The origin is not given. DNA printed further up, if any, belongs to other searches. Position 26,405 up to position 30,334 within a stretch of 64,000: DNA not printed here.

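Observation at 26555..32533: S-layer-like surface protein convergent with a Wzy_C/TPR membrane protein: candidate protein O-glycosylation pair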

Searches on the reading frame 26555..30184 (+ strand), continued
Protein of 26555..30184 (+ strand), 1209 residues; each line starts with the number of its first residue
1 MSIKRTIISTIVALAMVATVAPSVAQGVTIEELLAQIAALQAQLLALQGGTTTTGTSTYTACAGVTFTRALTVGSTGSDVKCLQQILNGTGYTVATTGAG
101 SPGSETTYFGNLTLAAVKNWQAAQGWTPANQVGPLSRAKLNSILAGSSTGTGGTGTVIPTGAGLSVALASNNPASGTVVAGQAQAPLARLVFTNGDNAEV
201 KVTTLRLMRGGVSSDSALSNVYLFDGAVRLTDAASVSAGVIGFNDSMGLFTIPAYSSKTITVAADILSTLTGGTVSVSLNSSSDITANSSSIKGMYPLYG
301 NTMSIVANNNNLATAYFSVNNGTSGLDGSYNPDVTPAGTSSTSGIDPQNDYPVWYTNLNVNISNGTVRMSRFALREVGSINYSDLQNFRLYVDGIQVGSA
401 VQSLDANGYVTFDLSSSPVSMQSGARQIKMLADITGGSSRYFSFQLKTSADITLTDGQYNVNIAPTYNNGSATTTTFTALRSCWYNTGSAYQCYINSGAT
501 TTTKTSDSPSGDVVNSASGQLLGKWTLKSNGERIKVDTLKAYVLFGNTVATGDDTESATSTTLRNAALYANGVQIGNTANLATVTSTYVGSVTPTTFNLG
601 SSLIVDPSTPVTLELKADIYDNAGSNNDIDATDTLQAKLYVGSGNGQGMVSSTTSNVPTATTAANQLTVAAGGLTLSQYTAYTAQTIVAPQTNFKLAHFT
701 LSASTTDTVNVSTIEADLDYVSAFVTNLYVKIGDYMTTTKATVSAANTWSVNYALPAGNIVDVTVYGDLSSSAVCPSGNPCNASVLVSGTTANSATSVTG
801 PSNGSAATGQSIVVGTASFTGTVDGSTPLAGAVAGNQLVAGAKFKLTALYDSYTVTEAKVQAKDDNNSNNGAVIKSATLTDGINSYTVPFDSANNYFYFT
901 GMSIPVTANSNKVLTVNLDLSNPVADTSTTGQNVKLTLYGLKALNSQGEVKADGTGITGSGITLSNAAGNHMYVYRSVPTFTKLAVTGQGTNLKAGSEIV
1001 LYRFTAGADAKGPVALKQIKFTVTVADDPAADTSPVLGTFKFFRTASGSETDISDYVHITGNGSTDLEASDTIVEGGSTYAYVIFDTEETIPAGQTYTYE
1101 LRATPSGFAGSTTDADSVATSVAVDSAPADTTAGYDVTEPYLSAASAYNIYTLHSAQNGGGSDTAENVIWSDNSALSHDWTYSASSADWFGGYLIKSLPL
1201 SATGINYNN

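Call 96: search_protein_families(library=pfam, proteins=[L040:15942-18194:+, L030:7399-9609:+], max_evalue=10)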
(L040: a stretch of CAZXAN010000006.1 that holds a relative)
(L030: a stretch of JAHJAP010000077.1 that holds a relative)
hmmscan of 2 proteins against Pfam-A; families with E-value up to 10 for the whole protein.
L040:15942-18194:+ (750 aa): 11 families
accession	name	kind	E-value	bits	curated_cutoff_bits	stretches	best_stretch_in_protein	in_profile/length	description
PF04932.20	Wzy_C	-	9.3e-21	74.6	31.7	1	210-363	2-149/149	O-Antigen ligase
PF14559.12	TPR_19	-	2.5e-09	37.8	25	2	676-729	3-56/68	Tetratricopeptide repeat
PF13432.12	TPR_16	-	3.5e-06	27.8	32.7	1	671-729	4-62/65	Tetratricopeptide repeat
PF13428.12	TPR_14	-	2.3e-05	25.1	23.5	1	670-706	7-43/44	Tetratricopeptide repeat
PF25060.1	ARM_TT21_2nd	-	3.3e-05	23.9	27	2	681-735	205-257/270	Tetratricopeptide repeat protein 21 second ARM domain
PF12895.13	ANAPC3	-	0.00019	22.1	27.2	2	609-655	3-49/82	Anaphase-promoting complex, cyclosome, subunit 3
PF13431.12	TPR_17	-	0.00019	21.9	24.4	1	574-595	4-25/34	Tetratricopeptide repeat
PF13424.12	TPR_12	-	0.0011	19.5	30.1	0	609-659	24-75/77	Tetratricopeptide repeat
PF07719.23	TPR_2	-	0.0024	18.3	27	1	633-656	5-28/34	Tetratricopeptide repeat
PF17874.7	TPR_MalT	-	0.024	14.4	45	1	610-725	144-267/336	MalT-like TPR region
PF13374.12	TPR_10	-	0.078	13.5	27.5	1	635-659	8-32/42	Tetratricopeptide repeat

L030:7399-9609:+ (736 aa): 18 families
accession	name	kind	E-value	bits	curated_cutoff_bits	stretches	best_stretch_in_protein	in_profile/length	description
PF04932.20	Wzy_C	-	5.3e-19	68.9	31.7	1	196-354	2-149/149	O-Antigen ligase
PF13181.12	TPR_8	-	6e-07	29.6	25.7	1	692-724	1-33/34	Tetratricopeptide repeat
PF14559.12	TPR_19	-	2.6e-06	28.1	25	1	672-723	5-56/68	Tetratricopeptide repeat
PF12569.14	NatA_aux_su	-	4.5e-06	26.3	33.3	2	514-616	154-256/515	N-terminal acetyltransferase A, auxiliary subunit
PF07719.23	TPR_2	-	3.9e-05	23.9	27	1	695-724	4-33/34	Tetratricopeptide repeat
PF13428.12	TPR_14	-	0.00014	22.7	23.5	2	661-700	4-43/44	Tetratricopeptide repeat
PF13424.12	TPR_12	-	0.0012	19.4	30.1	1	667-723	19-76/77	Tetratricopeptide repeat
PF13174.12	TPR_6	-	0.0016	19.4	26.3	0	698-723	6-31/33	Tetratricopeptide repeat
PF14087.12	DUF4267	-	0.0041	17.5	27.8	1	144-222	20-102/110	Domain of unknown function (DUF4267)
PF25058.1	ARM_TT21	-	0.0054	17.1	27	1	536-641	47-149/155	Tetratricopeptide repeat protein 21 ARM repeat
PF13431.12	TPR_17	-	0.0063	17.1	24.4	1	680-711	1-32/34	Tetratricopeptide repeat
PF00515.34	TPR_1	-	0.018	15.3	27.8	1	693-724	2-33/34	Tetratricopeptide repeat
PF23914.1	TPR_CcmH_CycH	-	0.031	14.5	42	1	688-724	46-82/158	Cytochrome c-type biogenesis protein H TPR domain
PF12895.13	ANAPC3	-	0.049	14.4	27.2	1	569-643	6-79/82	Anaphase-promoting complex, cyclosome, subunit 3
PF13414.12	TPR_11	-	0.092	12.9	26.8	1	673-706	9-42/42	TPR repeat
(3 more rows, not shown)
